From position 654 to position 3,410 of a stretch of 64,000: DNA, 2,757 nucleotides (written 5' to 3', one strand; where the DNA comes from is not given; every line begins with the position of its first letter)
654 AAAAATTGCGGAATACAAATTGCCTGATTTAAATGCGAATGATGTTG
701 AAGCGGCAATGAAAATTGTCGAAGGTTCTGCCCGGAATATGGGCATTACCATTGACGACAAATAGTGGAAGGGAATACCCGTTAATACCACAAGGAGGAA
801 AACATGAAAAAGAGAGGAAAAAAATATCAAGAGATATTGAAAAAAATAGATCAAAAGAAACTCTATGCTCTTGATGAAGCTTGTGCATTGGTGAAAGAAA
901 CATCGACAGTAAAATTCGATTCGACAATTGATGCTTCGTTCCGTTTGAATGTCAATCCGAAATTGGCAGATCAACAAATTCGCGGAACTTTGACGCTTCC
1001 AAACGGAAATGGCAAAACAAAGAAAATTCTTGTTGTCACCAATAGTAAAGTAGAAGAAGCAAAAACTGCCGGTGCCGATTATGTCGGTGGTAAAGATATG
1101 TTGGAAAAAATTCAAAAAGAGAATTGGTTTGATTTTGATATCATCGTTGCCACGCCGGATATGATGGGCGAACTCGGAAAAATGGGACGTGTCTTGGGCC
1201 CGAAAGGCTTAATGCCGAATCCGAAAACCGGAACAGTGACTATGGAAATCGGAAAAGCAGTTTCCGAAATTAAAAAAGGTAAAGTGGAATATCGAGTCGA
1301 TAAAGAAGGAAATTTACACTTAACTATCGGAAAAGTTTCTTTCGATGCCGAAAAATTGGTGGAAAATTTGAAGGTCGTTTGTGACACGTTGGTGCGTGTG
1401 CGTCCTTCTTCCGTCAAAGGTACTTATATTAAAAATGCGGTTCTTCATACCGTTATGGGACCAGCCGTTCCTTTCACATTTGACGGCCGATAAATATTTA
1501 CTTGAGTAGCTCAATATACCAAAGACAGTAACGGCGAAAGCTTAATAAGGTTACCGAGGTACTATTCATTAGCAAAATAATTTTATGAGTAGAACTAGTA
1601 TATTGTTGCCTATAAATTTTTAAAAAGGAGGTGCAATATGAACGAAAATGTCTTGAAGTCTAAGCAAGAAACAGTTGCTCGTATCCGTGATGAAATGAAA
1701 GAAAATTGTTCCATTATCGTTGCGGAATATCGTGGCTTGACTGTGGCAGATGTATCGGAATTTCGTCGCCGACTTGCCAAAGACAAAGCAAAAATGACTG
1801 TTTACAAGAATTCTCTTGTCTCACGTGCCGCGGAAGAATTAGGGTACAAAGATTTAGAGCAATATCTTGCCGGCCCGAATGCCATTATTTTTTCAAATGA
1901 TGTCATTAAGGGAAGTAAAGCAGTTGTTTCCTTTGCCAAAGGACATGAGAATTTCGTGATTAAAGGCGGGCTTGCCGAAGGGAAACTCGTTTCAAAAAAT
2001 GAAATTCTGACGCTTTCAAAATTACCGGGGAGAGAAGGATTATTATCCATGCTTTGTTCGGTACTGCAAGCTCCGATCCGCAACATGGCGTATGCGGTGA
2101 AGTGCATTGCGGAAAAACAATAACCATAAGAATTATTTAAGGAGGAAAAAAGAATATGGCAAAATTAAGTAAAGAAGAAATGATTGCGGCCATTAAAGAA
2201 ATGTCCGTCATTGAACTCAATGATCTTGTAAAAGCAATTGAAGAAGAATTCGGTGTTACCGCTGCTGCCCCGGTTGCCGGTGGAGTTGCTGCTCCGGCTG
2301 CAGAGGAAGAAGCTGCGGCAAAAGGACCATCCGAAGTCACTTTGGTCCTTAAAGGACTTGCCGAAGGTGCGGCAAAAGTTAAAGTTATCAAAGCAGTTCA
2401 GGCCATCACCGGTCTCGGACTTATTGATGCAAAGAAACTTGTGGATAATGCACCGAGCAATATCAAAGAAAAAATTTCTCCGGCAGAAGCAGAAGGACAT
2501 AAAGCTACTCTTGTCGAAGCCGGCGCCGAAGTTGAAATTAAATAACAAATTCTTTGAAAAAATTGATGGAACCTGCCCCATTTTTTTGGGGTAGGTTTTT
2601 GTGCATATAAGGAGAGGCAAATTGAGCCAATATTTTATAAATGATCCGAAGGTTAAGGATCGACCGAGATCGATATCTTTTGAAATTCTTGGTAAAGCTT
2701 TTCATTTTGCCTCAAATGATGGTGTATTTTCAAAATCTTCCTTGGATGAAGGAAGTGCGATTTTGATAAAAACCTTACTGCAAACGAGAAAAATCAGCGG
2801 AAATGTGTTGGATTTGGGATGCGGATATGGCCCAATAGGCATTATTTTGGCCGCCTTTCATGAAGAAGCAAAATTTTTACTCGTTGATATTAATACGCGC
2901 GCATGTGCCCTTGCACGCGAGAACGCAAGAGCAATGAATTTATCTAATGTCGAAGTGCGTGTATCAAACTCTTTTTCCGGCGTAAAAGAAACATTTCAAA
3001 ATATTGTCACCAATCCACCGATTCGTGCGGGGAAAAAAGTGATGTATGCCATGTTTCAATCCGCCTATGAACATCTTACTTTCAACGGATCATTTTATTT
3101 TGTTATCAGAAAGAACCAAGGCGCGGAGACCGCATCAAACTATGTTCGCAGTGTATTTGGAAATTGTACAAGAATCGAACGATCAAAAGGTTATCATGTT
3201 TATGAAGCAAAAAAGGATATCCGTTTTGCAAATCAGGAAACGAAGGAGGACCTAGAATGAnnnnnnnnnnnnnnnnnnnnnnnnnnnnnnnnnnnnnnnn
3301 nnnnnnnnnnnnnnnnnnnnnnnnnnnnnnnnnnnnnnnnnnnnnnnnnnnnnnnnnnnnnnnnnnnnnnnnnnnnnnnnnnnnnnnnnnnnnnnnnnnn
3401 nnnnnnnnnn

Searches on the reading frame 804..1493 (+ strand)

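Call 88: search_protein_families(library=pfam, proteins=[window:804-1493:+], max_evalue=0.01)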
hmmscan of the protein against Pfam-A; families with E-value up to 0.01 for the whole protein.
window:804-1493:+ (229 aa): 1 family
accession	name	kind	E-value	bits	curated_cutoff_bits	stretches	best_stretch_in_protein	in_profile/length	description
PF00687.26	Ribosomal_L1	-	1.6e-61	207.8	32.2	1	30-220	1-198/198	Ribosomal protein L1p/L10e family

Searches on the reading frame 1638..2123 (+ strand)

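Call 88: search_protein_families(library=pfam, proteins=[window:1638-2123:+], max_evalue=0.01)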
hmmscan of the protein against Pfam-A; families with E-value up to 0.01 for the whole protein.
window:1638-2123:+ (161 aa): 1 family
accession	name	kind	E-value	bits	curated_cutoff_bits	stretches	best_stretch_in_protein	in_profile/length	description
PF00466.25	Ribosomal_L10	-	5.5e-25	87.8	22.8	1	7-101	4-100/100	Ribosomal protein L10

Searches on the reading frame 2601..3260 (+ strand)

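Call 88: search_protein_families(library=pfam, proteins=[window:2601-3260:+], max_evalue=0.01)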
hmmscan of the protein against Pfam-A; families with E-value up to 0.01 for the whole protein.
window:2601-3260:+ (219 aa): 16 families
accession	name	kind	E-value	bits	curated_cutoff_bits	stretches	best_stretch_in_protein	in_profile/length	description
PF05175.20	MTS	-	1.1e-43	149.3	23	1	35-202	3-170/170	Methyltransferase small domain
PF13847.12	Methyltransf_31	-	7.3e-12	45.6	27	1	68-166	6-108/145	Methyltransferase domain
PF13649.12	Methyltransf_25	-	1.3e-08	35.9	27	1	69-162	1-96/97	Methyltransferase domain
PF02527.21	GidB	-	6.7e-06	26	27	1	63-119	48-102/184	rRNA small subunit methyltransferase G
PF06325.19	PrmA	-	7.1e-06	26.2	22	1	57-167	153-258/296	Ribosomal protein L11 methyltransferase (PrmA)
PF08242.18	Methyltransf_12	-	2.1e-05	25.6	30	1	70-163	1-96/98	Methyltransferase domain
PF12847.13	Methyltransf_18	-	0.00027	21.4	27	1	67-131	16-81/151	Methyltransferase domain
PF02390.23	Methyltransf_4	-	0.0005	20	24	1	69-134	5-70/173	Putative methyltransferase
PF08241.18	Methyltransf_11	-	0.00095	20.2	21.2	1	70-123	1-50/95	Methyltransferase domain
PF05958.17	tRNA_U5-meth_tr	-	0.0018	17.8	23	1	27-122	163-257/357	tRNA (Uracil-5-)-methyltransferase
PF03602.21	Cons_hypoth95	-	0.0023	18.1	24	1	66-146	42-128/182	Conserved hypothetical protein 95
PF10294.15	Methyltransf_16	-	0.0024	18.1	21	1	64-117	45-98/174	Lysine methyltransferase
PF02353.26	CMAS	-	0.005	16.6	27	1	68-165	65-162/273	Mycolic acid cyclopropane synthetase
PF02475.24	TRM5-TYW2_MTfase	-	0.0062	16.9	28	1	64-138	35-111/164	TRM5/TYW2 methyltransferase domain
PF01135.25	PCMT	-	0.0079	16.4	20.3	0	66-130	74-139/210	Protein-L-isoaspartate(D-aspartate) O-methyltransferase (PCMT)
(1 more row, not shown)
